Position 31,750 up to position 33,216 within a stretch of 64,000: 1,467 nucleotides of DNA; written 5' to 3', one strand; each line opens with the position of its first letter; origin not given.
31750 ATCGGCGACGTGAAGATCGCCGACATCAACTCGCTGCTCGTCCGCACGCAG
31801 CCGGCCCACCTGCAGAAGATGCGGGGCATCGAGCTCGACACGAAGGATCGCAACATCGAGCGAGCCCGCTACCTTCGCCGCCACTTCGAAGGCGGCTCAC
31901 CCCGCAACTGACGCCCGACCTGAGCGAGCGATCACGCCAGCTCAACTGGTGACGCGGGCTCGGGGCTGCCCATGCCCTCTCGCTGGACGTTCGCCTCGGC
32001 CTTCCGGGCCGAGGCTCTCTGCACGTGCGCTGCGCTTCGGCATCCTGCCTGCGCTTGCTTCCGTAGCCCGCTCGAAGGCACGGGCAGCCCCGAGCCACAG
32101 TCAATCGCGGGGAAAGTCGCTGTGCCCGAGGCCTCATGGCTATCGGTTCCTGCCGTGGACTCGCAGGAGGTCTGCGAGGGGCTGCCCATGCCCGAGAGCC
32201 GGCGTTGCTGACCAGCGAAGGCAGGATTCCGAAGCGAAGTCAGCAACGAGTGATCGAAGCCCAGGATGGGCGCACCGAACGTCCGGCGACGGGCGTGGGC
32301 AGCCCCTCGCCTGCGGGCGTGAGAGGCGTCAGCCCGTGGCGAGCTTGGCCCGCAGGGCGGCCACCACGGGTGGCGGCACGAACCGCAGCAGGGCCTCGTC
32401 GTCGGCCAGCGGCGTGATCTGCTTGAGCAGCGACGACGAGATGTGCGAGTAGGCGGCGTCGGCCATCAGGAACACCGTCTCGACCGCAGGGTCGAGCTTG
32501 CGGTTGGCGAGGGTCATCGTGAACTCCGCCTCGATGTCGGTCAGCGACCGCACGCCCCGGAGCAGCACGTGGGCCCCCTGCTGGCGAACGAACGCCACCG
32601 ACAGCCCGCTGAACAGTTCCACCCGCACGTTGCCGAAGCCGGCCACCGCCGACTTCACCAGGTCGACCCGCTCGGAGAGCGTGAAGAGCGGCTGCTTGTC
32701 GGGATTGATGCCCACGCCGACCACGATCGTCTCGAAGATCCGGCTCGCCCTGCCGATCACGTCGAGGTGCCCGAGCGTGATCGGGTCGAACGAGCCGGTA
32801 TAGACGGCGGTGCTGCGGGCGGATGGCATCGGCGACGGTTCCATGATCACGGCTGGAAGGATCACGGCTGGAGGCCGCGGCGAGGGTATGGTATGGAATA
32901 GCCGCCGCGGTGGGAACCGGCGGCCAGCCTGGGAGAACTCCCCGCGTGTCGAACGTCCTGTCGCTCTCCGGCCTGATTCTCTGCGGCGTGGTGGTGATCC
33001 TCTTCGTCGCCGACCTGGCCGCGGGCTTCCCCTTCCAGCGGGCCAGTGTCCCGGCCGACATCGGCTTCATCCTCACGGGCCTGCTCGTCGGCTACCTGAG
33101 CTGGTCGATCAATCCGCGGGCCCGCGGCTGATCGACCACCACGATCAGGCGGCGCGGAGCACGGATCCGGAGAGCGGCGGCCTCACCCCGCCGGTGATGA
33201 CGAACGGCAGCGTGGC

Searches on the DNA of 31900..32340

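Call 48: search_rna_families(source=window, start=31900, end=32340, threshold=evalue, max_evalue=10)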
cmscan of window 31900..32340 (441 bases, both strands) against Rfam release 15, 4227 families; matches with E-value up to 10: 0.
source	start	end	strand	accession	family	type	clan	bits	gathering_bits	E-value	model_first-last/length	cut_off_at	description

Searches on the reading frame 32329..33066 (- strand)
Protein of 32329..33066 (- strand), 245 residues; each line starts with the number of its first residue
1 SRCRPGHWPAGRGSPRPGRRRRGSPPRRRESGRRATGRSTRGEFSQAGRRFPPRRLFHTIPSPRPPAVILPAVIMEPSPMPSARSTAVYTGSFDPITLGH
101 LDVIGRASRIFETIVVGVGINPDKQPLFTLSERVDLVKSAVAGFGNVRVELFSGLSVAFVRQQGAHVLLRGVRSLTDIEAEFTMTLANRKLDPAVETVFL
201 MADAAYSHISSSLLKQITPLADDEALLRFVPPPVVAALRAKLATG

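Call 69: search_protein_families(library=pfam, proteins=[window:32329-33066:-], max_evalue=0.001)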
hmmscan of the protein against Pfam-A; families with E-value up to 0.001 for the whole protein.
window:32329-33066:- (245 aa): 1 family
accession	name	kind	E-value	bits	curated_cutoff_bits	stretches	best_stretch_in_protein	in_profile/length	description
PF01467.32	CTP_transf_like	-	1.4e-24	87.3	21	1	88-216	1-132/133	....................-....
